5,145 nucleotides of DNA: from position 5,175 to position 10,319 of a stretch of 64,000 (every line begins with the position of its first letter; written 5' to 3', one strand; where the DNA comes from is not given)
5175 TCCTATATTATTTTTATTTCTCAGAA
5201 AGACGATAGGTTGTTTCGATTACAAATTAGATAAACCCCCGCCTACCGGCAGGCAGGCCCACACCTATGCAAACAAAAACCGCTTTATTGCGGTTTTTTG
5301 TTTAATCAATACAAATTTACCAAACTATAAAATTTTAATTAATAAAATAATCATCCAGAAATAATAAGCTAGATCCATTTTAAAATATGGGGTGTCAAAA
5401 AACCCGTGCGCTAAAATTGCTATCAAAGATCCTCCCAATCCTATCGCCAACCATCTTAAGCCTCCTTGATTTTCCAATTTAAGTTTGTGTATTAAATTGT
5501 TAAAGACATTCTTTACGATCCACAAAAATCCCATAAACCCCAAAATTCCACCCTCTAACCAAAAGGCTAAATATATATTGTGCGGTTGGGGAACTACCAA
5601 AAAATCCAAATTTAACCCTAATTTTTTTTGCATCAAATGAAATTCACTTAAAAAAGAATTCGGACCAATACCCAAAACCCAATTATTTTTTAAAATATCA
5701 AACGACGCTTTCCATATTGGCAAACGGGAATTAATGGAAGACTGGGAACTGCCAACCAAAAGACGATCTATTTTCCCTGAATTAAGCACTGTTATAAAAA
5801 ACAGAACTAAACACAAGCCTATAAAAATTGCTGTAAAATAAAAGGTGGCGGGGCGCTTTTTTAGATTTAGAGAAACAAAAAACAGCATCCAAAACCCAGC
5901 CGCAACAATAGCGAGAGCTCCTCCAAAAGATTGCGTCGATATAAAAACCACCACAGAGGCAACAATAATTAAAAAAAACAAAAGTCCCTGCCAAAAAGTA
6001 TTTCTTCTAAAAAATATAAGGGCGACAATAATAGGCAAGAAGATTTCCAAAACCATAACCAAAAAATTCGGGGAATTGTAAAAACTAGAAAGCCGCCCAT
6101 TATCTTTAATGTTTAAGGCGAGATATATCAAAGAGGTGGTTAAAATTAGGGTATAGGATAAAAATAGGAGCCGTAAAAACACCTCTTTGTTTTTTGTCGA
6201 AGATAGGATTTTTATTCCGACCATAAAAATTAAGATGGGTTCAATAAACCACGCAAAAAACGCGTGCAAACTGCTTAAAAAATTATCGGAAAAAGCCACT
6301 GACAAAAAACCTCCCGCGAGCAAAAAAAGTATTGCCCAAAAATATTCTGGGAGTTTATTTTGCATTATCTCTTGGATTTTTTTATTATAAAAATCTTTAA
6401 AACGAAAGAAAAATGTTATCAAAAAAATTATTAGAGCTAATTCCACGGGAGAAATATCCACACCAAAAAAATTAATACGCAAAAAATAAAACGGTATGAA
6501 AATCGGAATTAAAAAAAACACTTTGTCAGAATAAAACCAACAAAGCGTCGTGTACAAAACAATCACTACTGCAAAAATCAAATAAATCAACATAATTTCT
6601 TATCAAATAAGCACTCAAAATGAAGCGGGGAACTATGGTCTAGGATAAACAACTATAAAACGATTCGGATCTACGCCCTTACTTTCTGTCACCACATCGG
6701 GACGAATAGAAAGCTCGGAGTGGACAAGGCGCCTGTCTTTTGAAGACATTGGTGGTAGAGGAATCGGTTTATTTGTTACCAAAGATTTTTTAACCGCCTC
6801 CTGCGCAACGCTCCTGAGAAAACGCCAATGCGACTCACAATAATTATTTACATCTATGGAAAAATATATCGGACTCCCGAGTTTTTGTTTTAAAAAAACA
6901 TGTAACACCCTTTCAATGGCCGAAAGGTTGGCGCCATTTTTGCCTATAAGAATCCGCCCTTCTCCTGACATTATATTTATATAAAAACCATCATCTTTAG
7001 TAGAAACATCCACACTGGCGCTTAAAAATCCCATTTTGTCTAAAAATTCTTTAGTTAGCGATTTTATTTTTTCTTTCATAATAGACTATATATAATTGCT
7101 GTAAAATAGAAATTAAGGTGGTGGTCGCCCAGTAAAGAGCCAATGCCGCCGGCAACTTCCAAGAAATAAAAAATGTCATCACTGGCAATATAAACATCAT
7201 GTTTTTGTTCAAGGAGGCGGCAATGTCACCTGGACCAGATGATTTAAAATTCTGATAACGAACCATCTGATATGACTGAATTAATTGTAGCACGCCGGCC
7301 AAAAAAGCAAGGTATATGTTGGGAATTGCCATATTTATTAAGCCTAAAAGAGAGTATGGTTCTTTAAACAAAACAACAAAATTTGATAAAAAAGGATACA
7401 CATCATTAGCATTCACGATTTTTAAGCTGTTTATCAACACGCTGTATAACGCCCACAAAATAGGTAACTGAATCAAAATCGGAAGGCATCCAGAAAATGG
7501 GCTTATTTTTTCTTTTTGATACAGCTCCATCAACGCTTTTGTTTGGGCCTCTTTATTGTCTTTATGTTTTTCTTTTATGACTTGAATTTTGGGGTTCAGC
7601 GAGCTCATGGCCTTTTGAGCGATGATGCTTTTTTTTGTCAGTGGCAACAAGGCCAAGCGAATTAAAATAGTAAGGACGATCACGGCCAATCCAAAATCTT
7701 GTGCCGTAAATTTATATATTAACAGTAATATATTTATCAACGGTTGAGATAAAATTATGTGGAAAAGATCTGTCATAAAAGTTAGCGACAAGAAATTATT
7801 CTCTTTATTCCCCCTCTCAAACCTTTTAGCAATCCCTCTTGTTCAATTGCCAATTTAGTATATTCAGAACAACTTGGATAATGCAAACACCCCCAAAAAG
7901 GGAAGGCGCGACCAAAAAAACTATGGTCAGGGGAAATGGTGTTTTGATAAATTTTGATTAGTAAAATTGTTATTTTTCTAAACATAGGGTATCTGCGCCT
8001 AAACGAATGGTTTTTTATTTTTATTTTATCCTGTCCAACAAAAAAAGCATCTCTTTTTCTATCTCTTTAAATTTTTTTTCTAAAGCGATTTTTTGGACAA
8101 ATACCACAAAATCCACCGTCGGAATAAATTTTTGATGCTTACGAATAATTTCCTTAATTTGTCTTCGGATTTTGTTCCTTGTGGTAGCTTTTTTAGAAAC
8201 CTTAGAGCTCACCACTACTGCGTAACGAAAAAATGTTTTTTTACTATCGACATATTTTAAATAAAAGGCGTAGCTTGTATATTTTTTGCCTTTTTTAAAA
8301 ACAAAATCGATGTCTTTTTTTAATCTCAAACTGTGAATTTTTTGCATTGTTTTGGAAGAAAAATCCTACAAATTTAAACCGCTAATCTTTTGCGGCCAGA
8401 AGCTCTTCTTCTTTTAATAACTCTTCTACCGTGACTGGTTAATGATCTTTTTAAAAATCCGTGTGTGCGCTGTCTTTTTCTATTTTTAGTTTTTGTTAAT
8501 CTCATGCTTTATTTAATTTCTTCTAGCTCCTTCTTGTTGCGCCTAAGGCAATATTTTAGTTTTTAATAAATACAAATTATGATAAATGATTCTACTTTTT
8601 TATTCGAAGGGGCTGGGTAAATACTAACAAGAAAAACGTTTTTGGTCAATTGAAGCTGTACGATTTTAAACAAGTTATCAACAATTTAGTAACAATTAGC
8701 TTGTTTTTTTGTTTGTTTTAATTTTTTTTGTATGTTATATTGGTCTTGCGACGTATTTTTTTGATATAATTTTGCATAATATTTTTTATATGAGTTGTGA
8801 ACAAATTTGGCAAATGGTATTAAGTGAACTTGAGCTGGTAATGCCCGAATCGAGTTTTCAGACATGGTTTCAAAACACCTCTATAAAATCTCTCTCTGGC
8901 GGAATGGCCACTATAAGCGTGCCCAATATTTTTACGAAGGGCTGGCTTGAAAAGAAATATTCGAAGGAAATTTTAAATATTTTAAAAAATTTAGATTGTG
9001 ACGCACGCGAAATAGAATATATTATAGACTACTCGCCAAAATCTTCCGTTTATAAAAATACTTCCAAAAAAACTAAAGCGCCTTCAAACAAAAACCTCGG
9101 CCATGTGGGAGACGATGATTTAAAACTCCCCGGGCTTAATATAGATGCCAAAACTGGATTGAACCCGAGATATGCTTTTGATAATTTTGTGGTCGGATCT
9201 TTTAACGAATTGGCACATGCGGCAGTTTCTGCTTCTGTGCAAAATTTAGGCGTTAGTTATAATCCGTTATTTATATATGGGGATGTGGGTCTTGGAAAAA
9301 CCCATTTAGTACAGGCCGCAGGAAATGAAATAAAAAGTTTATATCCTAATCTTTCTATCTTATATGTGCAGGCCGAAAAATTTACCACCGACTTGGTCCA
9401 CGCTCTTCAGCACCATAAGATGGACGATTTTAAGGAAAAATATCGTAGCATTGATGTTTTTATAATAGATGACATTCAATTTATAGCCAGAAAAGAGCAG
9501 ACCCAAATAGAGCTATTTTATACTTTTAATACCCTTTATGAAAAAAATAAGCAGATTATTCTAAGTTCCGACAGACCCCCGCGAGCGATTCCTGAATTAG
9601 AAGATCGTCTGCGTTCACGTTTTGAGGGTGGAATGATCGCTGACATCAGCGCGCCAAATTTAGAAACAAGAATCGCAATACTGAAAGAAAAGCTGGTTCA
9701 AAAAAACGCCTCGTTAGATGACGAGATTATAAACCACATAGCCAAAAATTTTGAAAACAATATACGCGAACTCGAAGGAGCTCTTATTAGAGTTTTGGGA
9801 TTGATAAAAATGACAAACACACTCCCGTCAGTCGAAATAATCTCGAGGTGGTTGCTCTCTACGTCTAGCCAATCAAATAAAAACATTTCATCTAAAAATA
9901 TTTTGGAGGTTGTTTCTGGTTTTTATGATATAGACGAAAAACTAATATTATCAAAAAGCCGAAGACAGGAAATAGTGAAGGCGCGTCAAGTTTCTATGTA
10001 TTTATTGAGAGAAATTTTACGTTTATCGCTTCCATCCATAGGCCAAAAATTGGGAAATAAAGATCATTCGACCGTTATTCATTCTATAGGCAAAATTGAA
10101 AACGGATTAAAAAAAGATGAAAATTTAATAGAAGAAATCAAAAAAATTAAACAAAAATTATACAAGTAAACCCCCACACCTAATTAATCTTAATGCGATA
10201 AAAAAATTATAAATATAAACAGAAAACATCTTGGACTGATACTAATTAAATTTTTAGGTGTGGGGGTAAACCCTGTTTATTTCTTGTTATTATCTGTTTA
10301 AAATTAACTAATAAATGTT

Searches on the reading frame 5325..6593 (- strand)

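Call 20: search_protein_families(library=pfam, proteins=[window:5325-6593:-], max_evalue=0.001)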
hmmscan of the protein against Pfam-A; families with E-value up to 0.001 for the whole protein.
window:5325-6593:- (422 aa): 1 family
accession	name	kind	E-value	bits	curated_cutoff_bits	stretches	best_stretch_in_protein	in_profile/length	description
PF04932.20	Wzy_C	-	6e-18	65.5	31.7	1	209-357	2-149/149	O-Antigen ligase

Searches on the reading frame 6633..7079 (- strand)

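Call 20: search_protein_families(library=pfam, proteins=[window:6633-7079:-], max_evalue=0.001)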
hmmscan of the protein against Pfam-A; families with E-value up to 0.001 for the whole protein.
window:6633-7079:- (148 aa): 3 families
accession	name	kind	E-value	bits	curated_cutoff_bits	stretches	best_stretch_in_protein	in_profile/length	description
PF01424.28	R3H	-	1.3e-14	54.4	26.8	1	87-146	2-60/60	R3H domain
PF13083.13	KH_KhpA-B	-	0.0001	22.6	32.1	1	2-64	1-63/73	KhpA/KhpB, KH domain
PF07650.23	KH_2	-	0.0003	21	22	1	6-73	4-68/78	KH domain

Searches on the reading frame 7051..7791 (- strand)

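Call 20: search_protein_families(library=pfam, proteins=[window:7051-7791:-], max_evalue=0.001)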
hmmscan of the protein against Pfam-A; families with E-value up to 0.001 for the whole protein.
window:7051-7791:- (246 aa): 1 family
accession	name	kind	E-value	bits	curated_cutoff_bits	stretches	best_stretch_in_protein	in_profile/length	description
PF02096.25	60KD_IMP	-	3e-47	161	35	1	33-235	1-161/163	60Kd inner membrane protein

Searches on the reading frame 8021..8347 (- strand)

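Call 81: search_protein_families(library=pfam, proteins=[window:8021-8347:-], max_evalue=0.001)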
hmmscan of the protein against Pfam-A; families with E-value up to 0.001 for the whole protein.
window:8021-8347:- (108 aa): 1 family
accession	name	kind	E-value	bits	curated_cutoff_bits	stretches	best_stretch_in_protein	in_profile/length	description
PF00825.24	Ribonuclease_P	-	3.7e-23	82.1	22.3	1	1-107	1-108/109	Ribonuclease P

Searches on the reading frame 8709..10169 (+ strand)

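Call 20: search_protein_families(library=pfam, proteins=[window:8709-10169:+], max_evalue=0.001)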
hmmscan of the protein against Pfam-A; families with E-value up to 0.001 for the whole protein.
window:8709-10169:+ (486 aa): 7 families
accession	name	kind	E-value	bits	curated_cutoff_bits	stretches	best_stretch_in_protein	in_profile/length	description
PF00308.24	Bac_DnaA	-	2.1e-65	220.3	23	1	151-311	1-161/162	Bacterial DnaA ATPAse domain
PF08299.17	Bac_DnaA_C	-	8e-26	90.3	31.5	1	396-463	2-69/69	Bacterial dnaA protein helix-turn-helix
PF11638.13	DnaA_N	-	7.6e-14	51.6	24.6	1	32-93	2-64/65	DnaA N-terminal domain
PF01695.23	IstB_IS21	-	3.1e-07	30.6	24.1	1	187-288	95-193/238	IstB-like ATP binding protein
PF00004.35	AAA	-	1.7e-06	28.9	21.2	1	188-306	2-128/131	ATPase family associated with various cellular activities (AAA)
PF13401.12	AAA_22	-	7.3e-05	23.5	27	0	187-227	8-48/130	AAA domain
PF13173.12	AAA_14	-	0.00063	20.2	27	0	185-289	3-99/129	AAA domain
